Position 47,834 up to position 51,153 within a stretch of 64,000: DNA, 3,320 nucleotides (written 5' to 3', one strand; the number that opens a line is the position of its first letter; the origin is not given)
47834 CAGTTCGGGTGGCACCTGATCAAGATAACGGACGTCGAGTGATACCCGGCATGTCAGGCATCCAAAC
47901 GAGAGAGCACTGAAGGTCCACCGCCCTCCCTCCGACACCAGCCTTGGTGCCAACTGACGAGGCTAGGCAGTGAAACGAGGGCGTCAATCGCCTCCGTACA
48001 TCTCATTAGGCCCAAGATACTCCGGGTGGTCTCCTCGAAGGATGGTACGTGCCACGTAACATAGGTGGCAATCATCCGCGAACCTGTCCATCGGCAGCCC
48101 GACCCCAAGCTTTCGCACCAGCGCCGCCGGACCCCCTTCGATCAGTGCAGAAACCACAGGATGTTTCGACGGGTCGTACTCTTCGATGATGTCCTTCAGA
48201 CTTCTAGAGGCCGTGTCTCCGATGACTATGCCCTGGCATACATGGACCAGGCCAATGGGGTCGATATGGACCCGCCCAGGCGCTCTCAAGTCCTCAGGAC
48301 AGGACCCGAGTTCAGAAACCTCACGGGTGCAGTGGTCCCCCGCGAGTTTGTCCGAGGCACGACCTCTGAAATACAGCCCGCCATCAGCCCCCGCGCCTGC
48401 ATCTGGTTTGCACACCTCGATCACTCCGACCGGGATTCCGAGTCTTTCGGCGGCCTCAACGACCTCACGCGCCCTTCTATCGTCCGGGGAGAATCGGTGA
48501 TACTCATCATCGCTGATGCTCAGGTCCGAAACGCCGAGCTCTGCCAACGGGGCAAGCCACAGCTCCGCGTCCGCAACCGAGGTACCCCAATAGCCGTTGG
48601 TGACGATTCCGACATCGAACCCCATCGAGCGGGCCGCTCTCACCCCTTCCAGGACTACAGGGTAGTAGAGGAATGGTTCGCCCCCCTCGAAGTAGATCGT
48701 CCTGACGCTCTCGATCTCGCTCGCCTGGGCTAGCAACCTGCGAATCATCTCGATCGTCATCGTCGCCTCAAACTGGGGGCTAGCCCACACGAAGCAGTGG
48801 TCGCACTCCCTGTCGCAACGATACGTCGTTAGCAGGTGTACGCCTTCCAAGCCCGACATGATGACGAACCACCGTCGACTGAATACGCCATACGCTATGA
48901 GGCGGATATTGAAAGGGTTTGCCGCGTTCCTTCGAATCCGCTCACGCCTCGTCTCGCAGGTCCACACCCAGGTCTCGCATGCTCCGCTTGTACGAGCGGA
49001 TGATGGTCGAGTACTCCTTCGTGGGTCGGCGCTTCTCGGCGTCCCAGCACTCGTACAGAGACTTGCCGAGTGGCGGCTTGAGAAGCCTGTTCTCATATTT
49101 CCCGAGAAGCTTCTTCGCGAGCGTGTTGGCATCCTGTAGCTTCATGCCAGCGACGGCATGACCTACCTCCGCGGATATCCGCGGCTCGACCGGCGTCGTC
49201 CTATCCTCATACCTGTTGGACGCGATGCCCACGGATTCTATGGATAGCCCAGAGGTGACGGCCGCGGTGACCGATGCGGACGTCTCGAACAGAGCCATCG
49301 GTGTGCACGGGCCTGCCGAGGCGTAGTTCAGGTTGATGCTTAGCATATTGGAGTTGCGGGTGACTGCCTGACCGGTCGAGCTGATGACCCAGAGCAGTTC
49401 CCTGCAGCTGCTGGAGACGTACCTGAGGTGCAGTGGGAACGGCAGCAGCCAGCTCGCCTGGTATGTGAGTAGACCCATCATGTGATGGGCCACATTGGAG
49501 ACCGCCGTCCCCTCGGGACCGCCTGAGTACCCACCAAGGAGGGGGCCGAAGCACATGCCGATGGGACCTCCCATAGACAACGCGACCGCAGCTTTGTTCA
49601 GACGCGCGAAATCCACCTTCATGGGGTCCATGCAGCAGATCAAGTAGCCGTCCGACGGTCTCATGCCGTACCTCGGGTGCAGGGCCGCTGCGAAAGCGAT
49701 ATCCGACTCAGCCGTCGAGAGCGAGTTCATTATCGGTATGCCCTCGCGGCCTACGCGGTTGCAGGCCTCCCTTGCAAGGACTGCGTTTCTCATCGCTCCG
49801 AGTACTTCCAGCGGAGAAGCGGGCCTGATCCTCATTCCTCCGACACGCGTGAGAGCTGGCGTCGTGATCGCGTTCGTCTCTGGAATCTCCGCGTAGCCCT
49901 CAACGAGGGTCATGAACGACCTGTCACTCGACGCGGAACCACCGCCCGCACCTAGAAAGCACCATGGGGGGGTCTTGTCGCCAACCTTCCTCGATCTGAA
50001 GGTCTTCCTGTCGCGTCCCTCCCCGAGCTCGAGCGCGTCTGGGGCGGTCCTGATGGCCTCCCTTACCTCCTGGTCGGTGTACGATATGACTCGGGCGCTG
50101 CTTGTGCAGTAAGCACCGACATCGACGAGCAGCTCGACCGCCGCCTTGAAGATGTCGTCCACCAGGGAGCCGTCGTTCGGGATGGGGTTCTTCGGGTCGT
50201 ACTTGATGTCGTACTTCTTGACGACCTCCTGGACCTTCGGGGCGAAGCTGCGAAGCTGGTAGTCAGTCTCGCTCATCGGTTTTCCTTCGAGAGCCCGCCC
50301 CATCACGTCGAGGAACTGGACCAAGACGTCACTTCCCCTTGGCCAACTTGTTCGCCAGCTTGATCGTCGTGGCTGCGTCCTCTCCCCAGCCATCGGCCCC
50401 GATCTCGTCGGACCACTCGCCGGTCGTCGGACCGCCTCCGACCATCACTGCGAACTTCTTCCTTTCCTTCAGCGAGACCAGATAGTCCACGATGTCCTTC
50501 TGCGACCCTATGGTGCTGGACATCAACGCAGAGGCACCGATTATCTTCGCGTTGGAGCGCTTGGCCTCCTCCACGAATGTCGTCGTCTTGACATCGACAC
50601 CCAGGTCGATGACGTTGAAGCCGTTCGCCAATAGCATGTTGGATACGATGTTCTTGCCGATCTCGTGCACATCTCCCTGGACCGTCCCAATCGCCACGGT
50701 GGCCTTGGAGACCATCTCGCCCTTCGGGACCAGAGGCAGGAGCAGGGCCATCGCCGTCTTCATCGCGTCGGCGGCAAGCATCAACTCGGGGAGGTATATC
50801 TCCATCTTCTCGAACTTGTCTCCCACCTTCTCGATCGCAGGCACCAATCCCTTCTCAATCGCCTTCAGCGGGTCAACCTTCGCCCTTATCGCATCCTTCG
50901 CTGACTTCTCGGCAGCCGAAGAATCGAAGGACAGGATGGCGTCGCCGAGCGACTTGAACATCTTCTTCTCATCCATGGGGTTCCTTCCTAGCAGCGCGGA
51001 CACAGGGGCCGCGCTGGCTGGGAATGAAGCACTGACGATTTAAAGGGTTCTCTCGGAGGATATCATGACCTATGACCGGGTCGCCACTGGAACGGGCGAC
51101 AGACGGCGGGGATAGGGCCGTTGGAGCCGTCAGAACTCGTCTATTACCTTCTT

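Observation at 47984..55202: Cluster of three pyrrolysine-free methylamine-type methyltransferases with a corrinoid protein, radical SAM enzyme and DMT transporter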

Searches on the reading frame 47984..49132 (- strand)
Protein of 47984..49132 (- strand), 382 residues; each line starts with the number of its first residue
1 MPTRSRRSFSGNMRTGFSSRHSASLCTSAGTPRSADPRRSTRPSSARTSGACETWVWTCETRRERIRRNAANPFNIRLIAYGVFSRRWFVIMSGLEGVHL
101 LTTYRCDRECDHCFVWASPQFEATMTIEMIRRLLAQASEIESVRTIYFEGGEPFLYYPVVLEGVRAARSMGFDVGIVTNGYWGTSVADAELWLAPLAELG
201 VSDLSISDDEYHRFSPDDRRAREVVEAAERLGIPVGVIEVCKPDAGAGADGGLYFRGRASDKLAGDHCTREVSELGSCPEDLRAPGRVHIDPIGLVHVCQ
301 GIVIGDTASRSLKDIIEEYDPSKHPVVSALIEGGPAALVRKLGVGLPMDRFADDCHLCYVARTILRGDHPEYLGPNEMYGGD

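Call 3: search_protein_families(library=pfam, proteins=[window:47984-49132:-], max_evalue=0.01)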
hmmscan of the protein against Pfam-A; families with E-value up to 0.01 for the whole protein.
window:47984-49132:- (382 aa): 3 families
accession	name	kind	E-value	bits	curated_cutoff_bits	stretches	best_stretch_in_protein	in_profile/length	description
PF04055.27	Radical_SAM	-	6.7e-15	56.1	29.5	1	102-235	3-143/166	Radical SAM superfamily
PF13353.11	Fer4_12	-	7.9e-05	23.4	22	1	104-181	13-92/137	4Fe-4S single cluster domain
PF00702.32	Hydrolase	-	0.0083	17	26.4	0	150-234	94-170/191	haloacid dehalogenase-like hydrolase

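Call 4: search_protein_families(library=ncbifam, proteins=[window:47984-49132:-], max_evalue=0.01)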
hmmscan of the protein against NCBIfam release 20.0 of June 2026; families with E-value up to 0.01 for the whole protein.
window:47984-49132:- (382 aa): 32 families (the best 25 are shown)
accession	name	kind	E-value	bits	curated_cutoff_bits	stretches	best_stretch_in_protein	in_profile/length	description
TIGR04078.1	rSAM_yydG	equivalog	1.7e-21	77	300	1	103-213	8-118/309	YydG family radical SAM peptide epimerase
TIGR04317.1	W_rSAM_matur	equivalog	1.1e-10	41.2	380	1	101-219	9-121/349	tungsten cofactor oxidoreductase radical SAM maturase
NF038283.1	viperin_w_prok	equivalog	2.6e-10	39.9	180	1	103-182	9-94/281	viperin family antiviral radical SAM protein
NF049973.1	radical_Rv1681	equivalog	3.1e-09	36.2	380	1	99-180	75-154/326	Rv1681 family radical SAM protein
TIGR04055.1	rSAM_NirJ2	equivalog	1.7e-08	34.4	500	1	102-229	6-131/326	putative heme d1 biosynthesis radical SAM protein NirJ2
TIGR02668.1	moaA_archaeal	equivalog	3e-08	33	325.25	1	96-228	10-140/303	GTP 3',8-cyclase MoaA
NF045646.2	rSAM_Se_TrsS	equivalog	4.6e-07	28.7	490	1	102-206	92-193/441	radical SAM (seleno)protein TrsS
NF045702.1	rSAM_GDGT_ether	equivalog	7.6e-07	28.1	450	1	101-209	91-199/486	tetraether lipid synthase Tes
TIGR02666.1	moaA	equivalog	8.7e-07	28.2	284.05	1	103-230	17-149/336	GTP 3',8-cyclase MoaA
TIGR03978.1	rSAM_paired_1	equivalog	9.2e-07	28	370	1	78-169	66-159/466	His-Xaa-Ser system radical SAM maturase HxsB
TIGR04167.1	rSAM_SeCys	equivalog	1.8e-06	27.4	300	1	99-156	11-67/303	arsenosugar biosynthesis radical SAM (seleno)protein ArsS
TIGR04051.1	rSAM_NirJ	equivalog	4.1e-06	26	515.45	1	104-236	10-143/354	heme d1 biosynthesis radical SAM protein NirJ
NF001199.0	PRK00164.2-1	equivalog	9.2e-06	25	231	1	100-220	16-135/308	GTP 3',8-cyclase MoaA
TIGR04466.1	rSAM_BlsE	equivalog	2.6e-05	23.9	400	1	106-202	13-105/327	cytosylglucuronate decarboxylase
TIGR02109.1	PQQ_syn_pqqE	equivalog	4.3e-05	22.6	381.35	1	102-207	13-112/358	pyrroloquinoline quinone biosynthesis protein PqqE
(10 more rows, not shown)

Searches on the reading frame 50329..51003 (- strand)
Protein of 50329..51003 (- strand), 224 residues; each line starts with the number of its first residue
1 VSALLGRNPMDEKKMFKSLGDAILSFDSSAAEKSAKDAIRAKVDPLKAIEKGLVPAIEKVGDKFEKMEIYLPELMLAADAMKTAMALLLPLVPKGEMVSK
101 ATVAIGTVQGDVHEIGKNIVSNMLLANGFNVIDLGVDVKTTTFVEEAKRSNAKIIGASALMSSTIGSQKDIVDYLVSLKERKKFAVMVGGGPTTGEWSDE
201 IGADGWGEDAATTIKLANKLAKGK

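Call 3: search_protein_families(library=pfam, proteins=[window:50329-51003:-], max_evalue=0.01)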
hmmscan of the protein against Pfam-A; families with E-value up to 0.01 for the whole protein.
window:50329-51003:- (224 aa): 2 families
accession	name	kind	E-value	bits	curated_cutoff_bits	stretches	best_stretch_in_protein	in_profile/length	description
PF02310.24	B12-binding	-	2.7e-24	85.8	32.1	1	102-213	2-119/121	B12 binding domain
PF02607.22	B12-binding_2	-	1e-19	70.9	23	1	17-88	3-73/74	B12 binding domain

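Call 4: search_protein_families(library=ncbifam, proteins=[window:50329-51003:-], max_evalue=0.01)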
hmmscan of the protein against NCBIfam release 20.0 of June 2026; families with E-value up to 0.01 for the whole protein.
window:50329-51003:- (224 aa): 13 families
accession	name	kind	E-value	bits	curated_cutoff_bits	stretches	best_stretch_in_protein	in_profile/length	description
NF047995.1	corrinoid_MtgC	exception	4.5e-61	206.1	310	1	14-220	3-212/215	glycine betaine-specific corrinoid protein MtgC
TIGR02370.1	pyl_corrinoid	subfamily_domain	1e-58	198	215.3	1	19-211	2-195/197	methyltransferase cognate corrinoid protein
NF041607.1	dimeth_corrin_MtbC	equivalog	1.6e-53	181.3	350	1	20-219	2-201/203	dimethylamine corrinoid protein MtbC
NF047996.1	corrin_MtgC_2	exception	9.9e-47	159.1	370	1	27-222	16-211/212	glycine betaine-specific corrinoid protein MtgC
NF040669.1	MtaC2_Meth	equivalog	3.3e-34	118.4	450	1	11-222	40-247/267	methanol--corrinoid protein MtaC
NF040655.1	MtaC_Meth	equivalog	2.3e-32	112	420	1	12-223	32-240/253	methanol--corrinoid protein MtaC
TIGR02082.1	metH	equivalog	9.4e-32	109.6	1010.85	1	13-199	644-830/1182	methionine synthase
NF007024.0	PRK09490.1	equivalog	8.4e-29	100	1497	1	32-193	678-842/1234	methionine synthase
NF002612.0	PRK02261.1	equivalog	5.8e-12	45.3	110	1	99-170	2-73/148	methylaspartate mutase subunit S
NF052513.1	TransRegCarH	equivalog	6.4e-12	45.3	400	1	15-170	83-234/274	HTH-type transcriptional repressor CarH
TIGR01501.1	MthylAspMutase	equivalog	2e-08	34.1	135.8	1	100-163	1-64/134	methylaspartate mutase subunit S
NF052385.1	Lys_5_6_beta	equivalog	0.00024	20.9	280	1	128-206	138-220/241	lysine 5,6-aminomutase subunit beta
TIGR00640.1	acid_CoA_mut_C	subfamily_domain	0.0037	17.2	57.45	1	103-190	5-91/132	methylmalonyl-CoA mutase C-terminal domain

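Call 64: search_solved_structures(query=window:50329-50976:-, max_evalue=0.00001, show_alignments=1)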
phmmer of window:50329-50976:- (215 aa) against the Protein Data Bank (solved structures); distinct sequences matched with E-value up to 0.00001: 17.
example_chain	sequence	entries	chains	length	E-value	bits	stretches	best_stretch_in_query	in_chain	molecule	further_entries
7xcn_M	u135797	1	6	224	3.8e-46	160.7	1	7-205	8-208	Trimethylamine methyltransferase corrinoid protein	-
1y80_A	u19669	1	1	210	2e-40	142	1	7-211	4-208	Predicted cobalamin binding protein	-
3ezx_A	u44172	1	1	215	1.1e-39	139.6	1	4-209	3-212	Monomethylamine corrinoid protein 1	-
4jgi_A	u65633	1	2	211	5.9e-29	104.6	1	17-209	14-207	Putative uncharacterized protein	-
1bmt_A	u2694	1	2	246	2.4e-22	83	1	22-186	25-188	METHIONINE SYNTHASE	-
2i2x_B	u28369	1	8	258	3.3e-22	82.6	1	12-214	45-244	Methyltransferase 1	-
3bul_A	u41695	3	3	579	3.2e-21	79.4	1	22-186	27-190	Methionine synthase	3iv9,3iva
1k7y_A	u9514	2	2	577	5.7e-20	75.3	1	22-186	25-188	methionine synthase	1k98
8ssd_A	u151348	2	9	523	7.9e-20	74.8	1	22-194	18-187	Methionine synthase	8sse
9cbp_A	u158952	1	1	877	1.5e-19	73.9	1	21-194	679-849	Methionine synthase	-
9cbq_A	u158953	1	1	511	2.2e-19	73.3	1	21-194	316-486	Methionine synthase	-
8ssc_A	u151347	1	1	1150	2.6e-19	73.1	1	21-194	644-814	Methionine synthase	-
9cbo_A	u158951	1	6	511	8.2e-19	71.5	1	21-194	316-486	Methionine synthase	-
9cbr_A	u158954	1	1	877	3.4e-18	69.5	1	21-194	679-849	Methionine synthase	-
8g3h_A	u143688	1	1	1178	1.4e-16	64.2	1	29-192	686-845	Methionine synthase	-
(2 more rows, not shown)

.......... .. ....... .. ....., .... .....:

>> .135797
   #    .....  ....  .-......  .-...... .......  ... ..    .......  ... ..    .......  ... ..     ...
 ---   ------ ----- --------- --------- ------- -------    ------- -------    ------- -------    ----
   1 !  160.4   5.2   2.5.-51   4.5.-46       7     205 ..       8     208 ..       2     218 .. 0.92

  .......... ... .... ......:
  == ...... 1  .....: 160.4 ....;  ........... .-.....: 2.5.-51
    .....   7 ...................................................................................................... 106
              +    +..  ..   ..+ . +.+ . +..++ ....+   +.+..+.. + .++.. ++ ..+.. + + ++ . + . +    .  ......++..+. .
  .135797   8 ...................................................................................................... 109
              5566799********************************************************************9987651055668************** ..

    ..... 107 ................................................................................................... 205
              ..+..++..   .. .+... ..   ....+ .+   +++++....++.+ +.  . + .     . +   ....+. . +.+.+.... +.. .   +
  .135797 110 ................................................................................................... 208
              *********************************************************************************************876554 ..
